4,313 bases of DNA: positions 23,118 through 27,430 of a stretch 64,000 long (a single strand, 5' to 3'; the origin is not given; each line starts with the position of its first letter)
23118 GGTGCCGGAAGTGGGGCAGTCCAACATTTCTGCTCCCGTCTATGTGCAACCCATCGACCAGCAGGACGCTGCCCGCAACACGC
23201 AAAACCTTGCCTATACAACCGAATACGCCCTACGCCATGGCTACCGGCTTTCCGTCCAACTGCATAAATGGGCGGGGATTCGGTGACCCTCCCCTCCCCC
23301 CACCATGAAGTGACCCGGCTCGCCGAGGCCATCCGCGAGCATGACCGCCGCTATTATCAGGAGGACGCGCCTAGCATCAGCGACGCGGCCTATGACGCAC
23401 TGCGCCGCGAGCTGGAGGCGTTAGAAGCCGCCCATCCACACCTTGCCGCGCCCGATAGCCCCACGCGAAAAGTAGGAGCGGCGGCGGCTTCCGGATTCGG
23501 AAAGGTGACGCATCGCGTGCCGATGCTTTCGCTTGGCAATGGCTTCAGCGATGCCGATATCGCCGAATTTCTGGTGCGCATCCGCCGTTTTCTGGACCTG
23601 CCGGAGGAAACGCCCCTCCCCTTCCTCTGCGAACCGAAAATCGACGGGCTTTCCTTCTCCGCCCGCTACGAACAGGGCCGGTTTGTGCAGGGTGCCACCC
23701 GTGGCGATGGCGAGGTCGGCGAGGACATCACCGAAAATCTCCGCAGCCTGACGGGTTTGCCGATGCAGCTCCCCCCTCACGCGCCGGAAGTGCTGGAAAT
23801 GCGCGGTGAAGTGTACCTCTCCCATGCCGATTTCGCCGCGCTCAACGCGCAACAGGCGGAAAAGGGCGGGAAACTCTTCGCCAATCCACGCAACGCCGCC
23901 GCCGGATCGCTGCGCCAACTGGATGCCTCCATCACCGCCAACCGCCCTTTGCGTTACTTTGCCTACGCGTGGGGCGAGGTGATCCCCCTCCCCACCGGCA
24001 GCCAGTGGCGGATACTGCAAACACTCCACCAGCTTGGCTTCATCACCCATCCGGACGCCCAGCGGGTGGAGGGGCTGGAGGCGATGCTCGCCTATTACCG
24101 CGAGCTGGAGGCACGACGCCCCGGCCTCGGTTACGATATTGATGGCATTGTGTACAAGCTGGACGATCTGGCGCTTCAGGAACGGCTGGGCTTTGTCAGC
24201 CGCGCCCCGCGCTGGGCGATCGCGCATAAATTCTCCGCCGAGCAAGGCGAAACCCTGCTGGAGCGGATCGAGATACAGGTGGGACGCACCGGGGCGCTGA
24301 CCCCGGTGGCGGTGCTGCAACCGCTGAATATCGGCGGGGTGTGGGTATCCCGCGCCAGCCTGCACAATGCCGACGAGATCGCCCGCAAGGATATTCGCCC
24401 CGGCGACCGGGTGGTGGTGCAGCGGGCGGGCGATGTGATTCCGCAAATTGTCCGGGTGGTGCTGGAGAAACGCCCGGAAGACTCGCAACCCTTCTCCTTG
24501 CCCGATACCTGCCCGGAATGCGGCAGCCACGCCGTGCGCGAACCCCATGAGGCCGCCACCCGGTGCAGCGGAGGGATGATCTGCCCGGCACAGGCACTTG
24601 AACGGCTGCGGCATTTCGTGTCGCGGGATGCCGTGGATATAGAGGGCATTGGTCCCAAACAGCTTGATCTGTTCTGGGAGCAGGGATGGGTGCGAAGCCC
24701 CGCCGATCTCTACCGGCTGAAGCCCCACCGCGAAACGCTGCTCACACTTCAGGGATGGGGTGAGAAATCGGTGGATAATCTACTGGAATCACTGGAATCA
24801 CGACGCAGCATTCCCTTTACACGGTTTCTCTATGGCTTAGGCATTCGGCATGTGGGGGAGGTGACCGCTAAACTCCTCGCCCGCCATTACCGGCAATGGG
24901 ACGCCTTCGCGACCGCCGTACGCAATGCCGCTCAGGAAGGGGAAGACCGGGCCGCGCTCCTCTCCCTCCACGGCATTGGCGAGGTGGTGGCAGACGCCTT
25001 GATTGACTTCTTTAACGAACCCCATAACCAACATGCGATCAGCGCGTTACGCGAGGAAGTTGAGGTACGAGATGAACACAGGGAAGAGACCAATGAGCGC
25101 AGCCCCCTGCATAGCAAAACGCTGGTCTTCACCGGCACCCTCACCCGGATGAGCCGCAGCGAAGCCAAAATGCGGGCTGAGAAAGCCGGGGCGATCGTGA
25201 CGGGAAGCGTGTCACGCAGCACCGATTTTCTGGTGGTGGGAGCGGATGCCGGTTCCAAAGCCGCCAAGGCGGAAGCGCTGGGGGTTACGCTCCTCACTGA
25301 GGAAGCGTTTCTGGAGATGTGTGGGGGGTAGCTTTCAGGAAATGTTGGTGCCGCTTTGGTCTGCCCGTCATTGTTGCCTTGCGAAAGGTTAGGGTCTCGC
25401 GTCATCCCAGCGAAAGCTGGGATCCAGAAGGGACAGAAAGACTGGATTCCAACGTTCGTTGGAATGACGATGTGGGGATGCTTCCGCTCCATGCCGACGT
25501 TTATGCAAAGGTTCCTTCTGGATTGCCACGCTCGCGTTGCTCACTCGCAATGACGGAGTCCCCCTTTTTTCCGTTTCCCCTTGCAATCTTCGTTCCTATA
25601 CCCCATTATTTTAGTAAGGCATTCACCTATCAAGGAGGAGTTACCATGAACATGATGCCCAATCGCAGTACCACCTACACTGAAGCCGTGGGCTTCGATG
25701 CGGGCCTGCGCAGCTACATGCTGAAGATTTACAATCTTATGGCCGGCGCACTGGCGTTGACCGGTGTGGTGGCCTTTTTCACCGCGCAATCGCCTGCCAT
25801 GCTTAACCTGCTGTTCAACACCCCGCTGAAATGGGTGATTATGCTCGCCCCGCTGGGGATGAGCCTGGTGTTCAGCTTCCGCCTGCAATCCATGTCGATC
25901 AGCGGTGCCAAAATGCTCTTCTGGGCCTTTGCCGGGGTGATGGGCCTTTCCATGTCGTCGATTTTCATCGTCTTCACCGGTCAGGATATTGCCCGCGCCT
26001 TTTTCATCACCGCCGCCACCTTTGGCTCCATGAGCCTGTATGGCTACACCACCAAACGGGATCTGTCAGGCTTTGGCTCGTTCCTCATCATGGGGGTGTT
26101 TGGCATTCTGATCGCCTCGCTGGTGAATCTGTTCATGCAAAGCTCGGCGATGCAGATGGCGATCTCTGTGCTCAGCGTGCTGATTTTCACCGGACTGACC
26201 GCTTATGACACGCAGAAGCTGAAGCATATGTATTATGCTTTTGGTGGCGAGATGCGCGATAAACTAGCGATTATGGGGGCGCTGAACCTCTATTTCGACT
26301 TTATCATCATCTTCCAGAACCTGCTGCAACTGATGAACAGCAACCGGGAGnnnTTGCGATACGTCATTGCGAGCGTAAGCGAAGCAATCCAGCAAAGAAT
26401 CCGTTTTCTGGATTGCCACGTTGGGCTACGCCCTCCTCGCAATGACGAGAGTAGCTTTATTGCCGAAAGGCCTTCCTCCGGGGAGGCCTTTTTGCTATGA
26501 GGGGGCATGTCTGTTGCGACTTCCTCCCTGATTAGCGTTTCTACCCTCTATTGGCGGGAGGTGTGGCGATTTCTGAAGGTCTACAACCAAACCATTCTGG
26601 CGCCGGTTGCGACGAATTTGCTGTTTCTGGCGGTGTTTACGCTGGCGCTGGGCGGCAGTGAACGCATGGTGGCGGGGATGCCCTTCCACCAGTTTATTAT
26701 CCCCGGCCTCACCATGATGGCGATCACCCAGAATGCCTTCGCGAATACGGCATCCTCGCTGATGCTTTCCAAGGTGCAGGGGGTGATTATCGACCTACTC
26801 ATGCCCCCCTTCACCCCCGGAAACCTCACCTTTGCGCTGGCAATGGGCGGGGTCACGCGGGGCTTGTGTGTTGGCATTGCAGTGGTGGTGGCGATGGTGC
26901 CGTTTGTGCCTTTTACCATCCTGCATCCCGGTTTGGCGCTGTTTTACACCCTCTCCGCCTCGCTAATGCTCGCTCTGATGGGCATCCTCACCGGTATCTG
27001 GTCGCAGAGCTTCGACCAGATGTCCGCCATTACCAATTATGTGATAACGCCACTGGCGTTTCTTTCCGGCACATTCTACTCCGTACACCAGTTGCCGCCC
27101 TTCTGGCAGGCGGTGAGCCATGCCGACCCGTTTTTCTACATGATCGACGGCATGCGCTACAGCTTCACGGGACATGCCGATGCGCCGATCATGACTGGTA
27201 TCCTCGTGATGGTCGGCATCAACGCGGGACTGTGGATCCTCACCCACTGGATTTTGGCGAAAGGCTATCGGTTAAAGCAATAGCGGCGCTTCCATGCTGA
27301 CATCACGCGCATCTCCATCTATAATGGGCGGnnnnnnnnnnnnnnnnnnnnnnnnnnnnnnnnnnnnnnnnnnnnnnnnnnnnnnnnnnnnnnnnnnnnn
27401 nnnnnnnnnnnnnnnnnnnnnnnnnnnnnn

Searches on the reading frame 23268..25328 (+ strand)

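Call 6: search_protein_families(library=pfam, proteins=[window:23268-25328:+], max_evalue=0.01)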
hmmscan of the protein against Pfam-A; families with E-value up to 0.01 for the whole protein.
window:23268-25328:+ (687 aa): 9 families
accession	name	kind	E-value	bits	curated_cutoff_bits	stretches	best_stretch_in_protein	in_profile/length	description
PF01653.23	DNA_ligase_aden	-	5.9e-89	298.4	27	1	75-325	2-253/253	NAD-dependent DNA ligase adenylation domain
PF03120.22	DNA_ligase_OB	-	1.1e-34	118.6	32.9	1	328-405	1-78/79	NAD-dependent DNA ligase OB-fold domain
PF12826.13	HHH_2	-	1e-16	61.3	27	1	519-591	1-64/64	Helix-hairpin-helix motif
PF14520.12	HHH_5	-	2.9e-12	47.3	27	2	454-510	3-56/57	Helix-hairpin-helix domain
PF00533.33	BRCT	-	1.5e-11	44.8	21.3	1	611-683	3-76/78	BRCA1 C Terminus (BRCT) domain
PF03119.21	DNA_ligase_ZBD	-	4.1e-10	39.8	25.8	1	414-441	1-27/27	NAD-dependent DNA ligase C4 zinc finger domain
PF22745.1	Nlig-Ia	-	4.8e-06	27.6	27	1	13-60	4-51/92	DNA ligase-like, N-terminal NAD+-binding domain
PF00633.29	HHH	-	8.8e-05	22.6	24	0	561-581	10-30/30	Helix-hairpin-helix motif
PF12738.14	PTCB-BRCT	-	0.00038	20.8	22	1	625-676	8-59/63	twin BRCT domain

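Call 7: search_protein_families(library=ncbifam, proteins=[window:23268-25328:+], max_evalue=0.01)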
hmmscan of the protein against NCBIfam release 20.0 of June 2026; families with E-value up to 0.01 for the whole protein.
window:23268-25328:+ (687 aa): 8 families
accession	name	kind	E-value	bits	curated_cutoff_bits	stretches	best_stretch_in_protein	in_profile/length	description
NF005932.1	PRK07956.1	equivalog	2e-257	856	369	1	14-684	2-663/664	NAD-dependent DNA ligase LigA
TIGR00575.1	dnlj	equivalog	9.1e-235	781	444.45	1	18-681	1-652/652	NAD-dependent DNA ligase LigA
NF010931.0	PRK14351.1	equivalog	1e-191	639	1051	1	12-684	33-681/692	NAD-dependent DNA ligase LigA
NF010930.0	PRK14350.1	equivalog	1.3e-111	374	652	1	13-677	7-657/669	NAD-dependent DNA ligase LigA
NF005987.0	PRK08097.1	equivalog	5.9e-53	180.2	498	1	12-597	31-555/562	NAD-dependent DNA ligase LigB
NF004844.0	PRK06195.1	equivalog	4.8e-10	39.3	373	1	604-663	211-270/309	DNA polymerase III subunit epsilon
NF047932.1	antiphage_GapS2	exception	4.6e-07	30.2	330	1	613-677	121-188/189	anti-phage protein GapS2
NF004719.0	PRK06063.1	equivalog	0.00032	19.7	389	1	624-684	243-305/331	DEDDh family exonuclease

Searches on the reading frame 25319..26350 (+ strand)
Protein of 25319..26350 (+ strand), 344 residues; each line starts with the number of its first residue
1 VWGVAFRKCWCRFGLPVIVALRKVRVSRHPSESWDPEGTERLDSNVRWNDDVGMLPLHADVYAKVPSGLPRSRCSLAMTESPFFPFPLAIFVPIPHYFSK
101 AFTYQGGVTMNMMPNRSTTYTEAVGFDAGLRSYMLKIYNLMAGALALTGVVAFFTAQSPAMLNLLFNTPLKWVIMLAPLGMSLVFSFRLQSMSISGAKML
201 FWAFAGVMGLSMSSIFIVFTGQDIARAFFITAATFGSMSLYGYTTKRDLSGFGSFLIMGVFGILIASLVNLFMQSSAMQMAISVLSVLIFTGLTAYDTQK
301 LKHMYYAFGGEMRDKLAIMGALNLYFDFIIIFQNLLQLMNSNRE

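Call 6: search_protein_families(library=pfam, proteins=[window:25319-26350:+], max_evalue=0.01)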
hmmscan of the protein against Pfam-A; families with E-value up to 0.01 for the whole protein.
window:25319-26350:+ (344 aa): 1 family
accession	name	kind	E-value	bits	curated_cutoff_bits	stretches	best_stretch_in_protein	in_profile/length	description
PF01027.25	Bax1-I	-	1.8e-61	208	34.1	1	131-339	1-207/207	Inhibitor of apoptosis-promoting Bax1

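Call 7: search_protein_families(library=ncbifam, proteins=[window:25319-26350:+], max_evalue=0.01)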
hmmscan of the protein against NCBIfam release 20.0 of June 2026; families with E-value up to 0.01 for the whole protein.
window:25319-26350:+ (344 aa): 2 families
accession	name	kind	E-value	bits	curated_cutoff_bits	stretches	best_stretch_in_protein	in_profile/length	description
NF007765.0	PRK10447.1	equivalog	2.1e-09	37.5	353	1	146-340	29-214/219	FtsH protease modulator YccA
NF045951.1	MAG0110_fam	subfamily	2.1e-07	30.5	98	1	143-340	28-236/237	MAG0110 family membrane protein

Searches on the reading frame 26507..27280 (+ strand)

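Call 6: search_protein_families(library=pfam, proteins=[window:26507-27280:+], max_evalue=0.01)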
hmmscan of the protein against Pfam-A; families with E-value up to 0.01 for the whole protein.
window:26507-27280:+ (258 aa): 3 families
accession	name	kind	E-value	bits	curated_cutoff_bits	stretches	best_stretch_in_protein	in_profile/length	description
PF01061.29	ABC2_membrane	-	1.2e-29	103.8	26.9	1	11-220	3-210/211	ABC-2 type transporter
PF12698.13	ABC2_membrane_3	-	0.00069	19.2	31.6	1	61-245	161-344/347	ABC-2 family transporter protein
PF19451.5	DUF5989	-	0.0067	16.9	27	1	16-51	4-39/49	Family of unknown function (DUF5989)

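Call 7: search_protein_families(library=ncbifam, proteins=[window:26507-27280:+], max_evalue=0.01)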
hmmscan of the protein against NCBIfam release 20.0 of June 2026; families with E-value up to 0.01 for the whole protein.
window:26507-27280:+ (258 aa): 4 families
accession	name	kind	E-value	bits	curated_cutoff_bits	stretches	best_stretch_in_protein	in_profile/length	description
NF011648.0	PRK15066.1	subfamily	5.2e-61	206.4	225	1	6-257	5-256/257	ABC transporter permease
TIGR01247.1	drrB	subfamily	2.3e-15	56.9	223.05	1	17-236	1-222/236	daunorubicin resistance ABC transporter membrane protein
TIGR03861.1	phenyl_ABC_PedC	subfamily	7.1e-08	32.4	241.35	1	11-245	4-246/253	alcohol ABC transporter, permease protein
TIGR01291.1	nodJ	subfamily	2.4e-07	30.6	206.65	1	13-234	9-231/253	ABC-2 type transporter, NodJ family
